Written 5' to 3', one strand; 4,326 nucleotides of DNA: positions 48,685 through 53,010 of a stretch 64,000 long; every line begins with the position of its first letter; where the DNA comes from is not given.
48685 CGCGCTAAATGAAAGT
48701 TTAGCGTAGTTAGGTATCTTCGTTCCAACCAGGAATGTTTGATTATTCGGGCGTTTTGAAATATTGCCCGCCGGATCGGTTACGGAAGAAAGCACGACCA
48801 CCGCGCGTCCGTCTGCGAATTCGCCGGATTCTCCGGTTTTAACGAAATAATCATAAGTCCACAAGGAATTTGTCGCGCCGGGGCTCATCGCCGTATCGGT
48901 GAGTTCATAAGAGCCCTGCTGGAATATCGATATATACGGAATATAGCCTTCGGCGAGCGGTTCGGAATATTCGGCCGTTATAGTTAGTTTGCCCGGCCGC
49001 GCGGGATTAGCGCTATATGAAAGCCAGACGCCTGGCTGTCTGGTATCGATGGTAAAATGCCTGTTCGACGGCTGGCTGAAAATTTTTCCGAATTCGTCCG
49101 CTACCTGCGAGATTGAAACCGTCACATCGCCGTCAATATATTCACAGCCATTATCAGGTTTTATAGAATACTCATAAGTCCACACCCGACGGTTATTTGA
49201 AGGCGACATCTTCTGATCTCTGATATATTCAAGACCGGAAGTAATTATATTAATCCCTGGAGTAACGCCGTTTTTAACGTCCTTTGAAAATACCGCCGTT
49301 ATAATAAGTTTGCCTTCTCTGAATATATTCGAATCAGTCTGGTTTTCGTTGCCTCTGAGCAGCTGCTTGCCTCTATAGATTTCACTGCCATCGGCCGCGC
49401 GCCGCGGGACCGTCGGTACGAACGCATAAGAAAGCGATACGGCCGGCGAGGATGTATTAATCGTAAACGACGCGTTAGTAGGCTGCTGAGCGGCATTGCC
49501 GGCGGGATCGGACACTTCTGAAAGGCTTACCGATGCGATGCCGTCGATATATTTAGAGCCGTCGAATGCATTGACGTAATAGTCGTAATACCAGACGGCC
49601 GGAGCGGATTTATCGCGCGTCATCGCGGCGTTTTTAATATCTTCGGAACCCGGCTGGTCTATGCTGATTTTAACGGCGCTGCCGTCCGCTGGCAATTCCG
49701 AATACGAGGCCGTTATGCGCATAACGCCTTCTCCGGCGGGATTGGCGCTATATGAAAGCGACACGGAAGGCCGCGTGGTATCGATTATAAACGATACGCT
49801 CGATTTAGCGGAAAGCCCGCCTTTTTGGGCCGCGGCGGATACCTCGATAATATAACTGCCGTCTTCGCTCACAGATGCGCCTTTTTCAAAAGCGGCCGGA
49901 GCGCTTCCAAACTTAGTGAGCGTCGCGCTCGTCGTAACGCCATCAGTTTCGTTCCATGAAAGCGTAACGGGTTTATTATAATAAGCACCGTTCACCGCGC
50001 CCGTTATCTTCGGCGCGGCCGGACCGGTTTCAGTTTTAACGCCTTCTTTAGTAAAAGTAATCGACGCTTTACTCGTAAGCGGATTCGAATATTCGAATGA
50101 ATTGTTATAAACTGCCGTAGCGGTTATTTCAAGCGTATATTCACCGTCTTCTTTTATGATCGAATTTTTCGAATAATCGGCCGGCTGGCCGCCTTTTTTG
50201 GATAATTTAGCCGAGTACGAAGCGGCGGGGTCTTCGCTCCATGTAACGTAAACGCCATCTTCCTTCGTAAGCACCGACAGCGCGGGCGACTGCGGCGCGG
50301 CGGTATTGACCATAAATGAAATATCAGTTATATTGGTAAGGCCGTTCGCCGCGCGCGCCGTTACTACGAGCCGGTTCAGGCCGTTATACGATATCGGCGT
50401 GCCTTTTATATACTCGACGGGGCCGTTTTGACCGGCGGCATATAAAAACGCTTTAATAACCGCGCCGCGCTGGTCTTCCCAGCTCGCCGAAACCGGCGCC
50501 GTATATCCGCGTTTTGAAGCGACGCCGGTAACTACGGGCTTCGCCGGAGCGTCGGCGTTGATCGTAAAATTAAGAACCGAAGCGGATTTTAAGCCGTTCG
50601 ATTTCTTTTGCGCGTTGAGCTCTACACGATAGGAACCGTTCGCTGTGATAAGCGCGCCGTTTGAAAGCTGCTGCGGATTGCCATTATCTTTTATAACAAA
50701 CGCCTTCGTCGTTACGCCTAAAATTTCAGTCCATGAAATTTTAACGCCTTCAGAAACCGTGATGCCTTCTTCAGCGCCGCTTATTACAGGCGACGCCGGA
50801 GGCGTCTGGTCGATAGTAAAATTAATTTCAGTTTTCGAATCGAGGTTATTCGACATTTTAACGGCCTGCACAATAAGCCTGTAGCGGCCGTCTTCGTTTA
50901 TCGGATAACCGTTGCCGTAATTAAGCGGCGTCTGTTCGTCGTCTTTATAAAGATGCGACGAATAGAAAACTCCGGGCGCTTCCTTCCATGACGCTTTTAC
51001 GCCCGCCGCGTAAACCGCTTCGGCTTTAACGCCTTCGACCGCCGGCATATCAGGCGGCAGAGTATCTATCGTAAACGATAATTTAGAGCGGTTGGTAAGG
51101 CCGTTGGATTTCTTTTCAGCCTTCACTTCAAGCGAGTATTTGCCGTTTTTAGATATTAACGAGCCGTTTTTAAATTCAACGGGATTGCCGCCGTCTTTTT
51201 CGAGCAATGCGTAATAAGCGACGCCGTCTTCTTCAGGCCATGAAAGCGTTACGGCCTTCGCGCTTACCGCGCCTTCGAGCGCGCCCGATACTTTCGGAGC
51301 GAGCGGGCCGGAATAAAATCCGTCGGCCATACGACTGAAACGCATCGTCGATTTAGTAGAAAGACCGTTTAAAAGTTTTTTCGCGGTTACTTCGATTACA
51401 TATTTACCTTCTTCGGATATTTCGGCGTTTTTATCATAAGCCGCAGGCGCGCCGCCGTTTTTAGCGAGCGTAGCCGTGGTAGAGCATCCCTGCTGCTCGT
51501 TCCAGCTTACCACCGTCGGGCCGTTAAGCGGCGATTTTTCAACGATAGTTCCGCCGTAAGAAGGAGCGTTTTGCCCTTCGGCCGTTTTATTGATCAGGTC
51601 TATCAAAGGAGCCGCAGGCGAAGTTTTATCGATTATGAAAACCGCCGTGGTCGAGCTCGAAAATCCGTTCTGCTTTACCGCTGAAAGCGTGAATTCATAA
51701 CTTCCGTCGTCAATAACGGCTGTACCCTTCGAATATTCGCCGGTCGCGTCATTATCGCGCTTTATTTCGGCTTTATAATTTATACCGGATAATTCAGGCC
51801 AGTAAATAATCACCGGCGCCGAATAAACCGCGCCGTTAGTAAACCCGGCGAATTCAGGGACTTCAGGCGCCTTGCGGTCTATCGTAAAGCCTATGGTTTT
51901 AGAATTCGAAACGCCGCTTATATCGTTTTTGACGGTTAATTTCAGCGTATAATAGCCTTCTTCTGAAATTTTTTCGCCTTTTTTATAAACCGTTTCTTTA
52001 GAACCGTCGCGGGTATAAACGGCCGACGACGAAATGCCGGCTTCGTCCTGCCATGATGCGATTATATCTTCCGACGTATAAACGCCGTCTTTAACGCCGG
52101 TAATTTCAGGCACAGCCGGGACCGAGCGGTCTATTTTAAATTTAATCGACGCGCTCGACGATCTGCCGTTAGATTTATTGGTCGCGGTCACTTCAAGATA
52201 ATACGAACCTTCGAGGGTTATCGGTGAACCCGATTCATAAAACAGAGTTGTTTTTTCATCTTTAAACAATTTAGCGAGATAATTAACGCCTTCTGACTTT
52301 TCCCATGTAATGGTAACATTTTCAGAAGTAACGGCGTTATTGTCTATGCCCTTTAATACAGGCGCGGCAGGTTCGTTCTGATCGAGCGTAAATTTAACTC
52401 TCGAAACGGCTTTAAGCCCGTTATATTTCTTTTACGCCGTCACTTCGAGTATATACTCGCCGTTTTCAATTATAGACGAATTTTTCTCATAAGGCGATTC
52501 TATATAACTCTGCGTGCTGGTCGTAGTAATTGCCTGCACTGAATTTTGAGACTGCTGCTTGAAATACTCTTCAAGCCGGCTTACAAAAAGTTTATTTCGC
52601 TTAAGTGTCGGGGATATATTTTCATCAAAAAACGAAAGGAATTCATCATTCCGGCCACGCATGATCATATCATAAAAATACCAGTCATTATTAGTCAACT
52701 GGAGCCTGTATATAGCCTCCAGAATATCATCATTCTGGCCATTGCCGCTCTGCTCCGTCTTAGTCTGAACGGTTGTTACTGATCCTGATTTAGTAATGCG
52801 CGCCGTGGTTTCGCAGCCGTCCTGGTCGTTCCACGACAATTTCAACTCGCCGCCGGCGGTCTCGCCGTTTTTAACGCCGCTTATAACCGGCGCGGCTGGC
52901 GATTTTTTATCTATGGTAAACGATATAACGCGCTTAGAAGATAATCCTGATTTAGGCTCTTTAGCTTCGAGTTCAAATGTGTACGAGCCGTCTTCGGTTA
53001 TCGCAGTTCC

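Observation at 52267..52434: A single in-frame TAA splits one ~4,637-codon giant lipoprotein gene into two ORFs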

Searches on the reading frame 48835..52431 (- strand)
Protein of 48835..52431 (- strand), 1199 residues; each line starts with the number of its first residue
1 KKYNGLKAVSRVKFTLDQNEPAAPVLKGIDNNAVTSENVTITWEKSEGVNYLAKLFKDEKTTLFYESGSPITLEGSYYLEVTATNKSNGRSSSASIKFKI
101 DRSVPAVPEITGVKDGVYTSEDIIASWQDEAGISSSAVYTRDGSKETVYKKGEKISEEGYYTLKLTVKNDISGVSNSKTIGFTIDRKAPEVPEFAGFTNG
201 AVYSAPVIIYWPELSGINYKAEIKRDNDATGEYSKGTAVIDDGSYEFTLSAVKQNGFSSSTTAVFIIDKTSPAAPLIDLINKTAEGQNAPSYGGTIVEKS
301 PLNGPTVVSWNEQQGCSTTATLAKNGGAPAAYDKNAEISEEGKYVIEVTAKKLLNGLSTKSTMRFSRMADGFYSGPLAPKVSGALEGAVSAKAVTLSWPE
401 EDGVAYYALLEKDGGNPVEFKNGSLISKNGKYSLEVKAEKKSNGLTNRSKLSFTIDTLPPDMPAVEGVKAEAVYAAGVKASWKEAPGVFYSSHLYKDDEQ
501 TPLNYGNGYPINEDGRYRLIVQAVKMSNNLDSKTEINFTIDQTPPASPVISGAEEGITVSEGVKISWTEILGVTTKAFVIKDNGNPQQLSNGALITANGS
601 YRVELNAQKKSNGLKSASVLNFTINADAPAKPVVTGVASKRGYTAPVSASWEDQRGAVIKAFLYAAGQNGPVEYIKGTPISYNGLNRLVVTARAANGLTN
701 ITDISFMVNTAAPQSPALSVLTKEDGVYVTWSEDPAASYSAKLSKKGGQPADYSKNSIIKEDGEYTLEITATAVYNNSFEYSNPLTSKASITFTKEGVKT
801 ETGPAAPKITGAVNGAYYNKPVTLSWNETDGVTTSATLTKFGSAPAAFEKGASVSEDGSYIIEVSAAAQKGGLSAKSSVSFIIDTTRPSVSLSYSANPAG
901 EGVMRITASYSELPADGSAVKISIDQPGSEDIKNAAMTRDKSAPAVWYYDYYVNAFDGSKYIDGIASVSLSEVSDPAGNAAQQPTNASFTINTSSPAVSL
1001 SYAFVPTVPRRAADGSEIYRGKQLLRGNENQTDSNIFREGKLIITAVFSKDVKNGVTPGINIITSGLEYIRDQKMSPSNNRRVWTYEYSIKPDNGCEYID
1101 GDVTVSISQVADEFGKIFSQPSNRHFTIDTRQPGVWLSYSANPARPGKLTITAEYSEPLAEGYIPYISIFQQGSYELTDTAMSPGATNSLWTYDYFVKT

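Call 71: search_protein_representatives(protein=window:48835-52431:-)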
Query: 1199 residues. Proteins with E-value up to 0.001 (for the whole library): 715; up to 1e-10: 304; up to 1e-30: 80. The best 150 are listed.
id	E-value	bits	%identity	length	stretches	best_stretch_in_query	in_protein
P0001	0.0e+00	2585.2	89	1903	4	55-1199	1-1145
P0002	0.0e+00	1031.0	47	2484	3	165-1199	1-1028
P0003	4.6e-258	876.3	49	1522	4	383-1198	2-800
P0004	2.1e-186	639.0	35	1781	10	330-661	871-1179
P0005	1.3e-167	576.8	54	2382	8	880-1002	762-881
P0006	1.7e-121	424.1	40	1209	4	453-708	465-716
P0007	1.7e-106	374.4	33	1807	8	306-601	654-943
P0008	5.9e-102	359.3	38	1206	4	315-702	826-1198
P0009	2.2e-98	347.5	49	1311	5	881-1003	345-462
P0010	5.0e-94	333.1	46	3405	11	880-1005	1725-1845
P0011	3.7e-93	330.2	49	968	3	953-1197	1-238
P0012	9.4e-91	322.2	34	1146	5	330-716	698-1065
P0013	7.2e-88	312.7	37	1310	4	505-974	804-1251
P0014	9.5e-85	302.3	31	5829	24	856-1188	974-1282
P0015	2.1e-83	297.9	38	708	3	53-497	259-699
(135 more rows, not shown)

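Call 73: find_encoding_contigs(protein=P0001, flank=10000, max_places=10)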
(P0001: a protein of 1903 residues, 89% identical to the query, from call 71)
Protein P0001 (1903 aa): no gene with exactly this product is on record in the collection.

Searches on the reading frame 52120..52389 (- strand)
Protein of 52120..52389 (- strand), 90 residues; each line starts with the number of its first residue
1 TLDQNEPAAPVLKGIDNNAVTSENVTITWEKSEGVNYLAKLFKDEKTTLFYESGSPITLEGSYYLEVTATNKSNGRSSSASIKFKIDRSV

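Call 42: predict_structure(alignment_id=A3)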
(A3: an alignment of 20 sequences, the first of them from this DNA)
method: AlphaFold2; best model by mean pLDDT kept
length: 90 residues; sequences in the alignment: 20
mean_pLDDT: 94.6   pTM: 0.82
mean pLDDT of the five models: 94.6, 94.4, 94.3, 93.4, 93.2
residues with pLDDT >= 90: 79; 70-90: 9; 50-70: 2; < 50: 0
segments of 3 or more residues with pLDDT < 50: none
pLDDT, mean of each block of 10 residues (from residue 1): 85 98 98 97 91 97 97 95 94
secondary structure, 60 per line:
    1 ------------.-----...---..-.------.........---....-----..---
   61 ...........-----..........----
elements in order: E19-21 E35-43 E47-50 E61-71 E77-86

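Call 45: fold_search(model_id=the predicted structure, library=pdb)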
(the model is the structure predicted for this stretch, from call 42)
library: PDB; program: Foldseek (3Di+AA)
matches with E <= 10: 1381; with E <= 0.001: 0
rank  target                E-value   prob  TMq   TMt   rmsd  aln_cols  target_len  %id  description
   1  1l0q_A                8.6e-03  1.00  0.55  0.16   3.6        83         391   18  Tandem YVTN beta-propeller and PKD domains from an archaeal surface layer protein (released 2002-11-06)
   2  3tp4_B                8.6e-03  1.00  0.49  0.14   4.8        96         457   17  Crystal Structure of engineered protein at the resolution 1.98A, Northeast Structural Genomics Consortium Target OR128 (released 2011-10-05)
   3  1wgo_MODEL_1_A        1.7e-02  1.00  0.50  0.40   4.6        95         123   16  Solution structure of the PKD domain from human VPS10 domain-containing receptor SorCS2 (released 2004-11-28)
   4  6jcs_R                1.8e-02  0.87  0.33  0.31   7.2        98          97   10  AAV5 in complex with AAVR (released 2019-08-14)
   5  9flu_A                2.0e-02  0.99  0.46  0.17   5.0        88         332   18  CryoEM structure of the fragment-1 (3402-3733) in the grappling hook protein A (GhpA) in the bacterium Aureispira sp.  (released 2024-10-16)
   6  2yn3_D                2.3e-02  1.00  0.57  0.28   8.5       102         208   19  Structural insight into the giant calcium-binding adhesin SiiE: implications for the adhesion of Salmonella enterica t (released 2013-04-03)
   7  2e7m_MODEL_1_A        2.5e-02  0.89  0.37  0.32   7.9       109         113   16  Solution structure of the PKD domain (329-428) from human KIAA0319 (released 2007-07-17)
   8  9flx_A                2.7e-02  1.00  0.50  0.17   4.5        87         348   15  CryoEM structure of the fragment-4 (4074-4421) in the grappling hook protein A (GhpA) in the bacterium Aureispira sp.  (released 2024-10-16)
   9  2w1n                  2.7e-02  0.99  0.47  0.23   5.2        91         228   25  cohesin and fibronectin type-III double module construct from the Clostridium perfringens glycoside hydrolase GH84C (released 2009-02-03)
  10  6df3_H                3.0e-02  0.99  0.47  0.26   5.1        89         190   16  Crystal structure of ternary complex of IL-24 with soluble receptors IL-22RA and IL-20RB (released 2018-08-15)
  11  8cka_A                4.1e-02  0.99  0.48  0.12   4.9        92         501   17  Deinococcus radidurans HPI S-layer (released 2023-04-19)
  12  4xed                  4.1e-02  0.97  0.42  0.39   6.0        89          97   20  PKD domain of M14-like peptidase from Thermoplasmatales archaeon SCGC AB-540-F20 (released 2015-05-13)
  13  2yn5_B                4.5e-02  1.00  0.67  0.24   3.4       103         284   19  Structural insight into the giant calcium-binding adhesin SiiE: implications for the adhesion of Salmonella enterica t (released 2013-04-03)
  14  5du7_C                4.5e-02  1.00  0.51  0.17   4.7        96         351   16  Crystal structure of ldtMt2 at 1.79 Angstrom resolution (released 2016-09-28)
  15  9flp_A                4.7e-02  1.00  0.54  0.07   3.6        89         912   18  CryoEM structure of the neck (1403-2314) in the grappling hook protein A (GhpA) in the bacterium Aureispira sp. CCB-QB (released 2024-10-16)
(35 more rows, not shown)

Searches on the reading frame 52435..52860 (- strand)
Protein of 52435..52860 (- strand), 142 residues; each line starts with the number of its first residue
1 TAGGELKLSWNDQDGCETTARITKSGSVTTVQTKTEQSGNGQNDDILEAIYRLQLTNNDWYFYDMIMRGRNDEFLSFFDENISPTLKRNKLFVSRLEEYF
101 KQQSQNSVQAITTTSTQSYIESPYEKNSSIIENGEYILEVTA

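Call 46: search_protein_families(library=pfam, proteins=[window:52435-52860:-], max_evalue=1)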
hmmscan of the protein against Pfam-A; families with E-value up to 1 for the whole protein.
window:52435-52860:- (142 aa): 1 family
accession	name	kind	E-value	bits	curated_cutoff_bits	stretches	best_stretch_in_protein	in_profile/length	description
PF05494.18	MlaC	-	0.02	15.1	26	1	24-69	95-137/166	MlaC protein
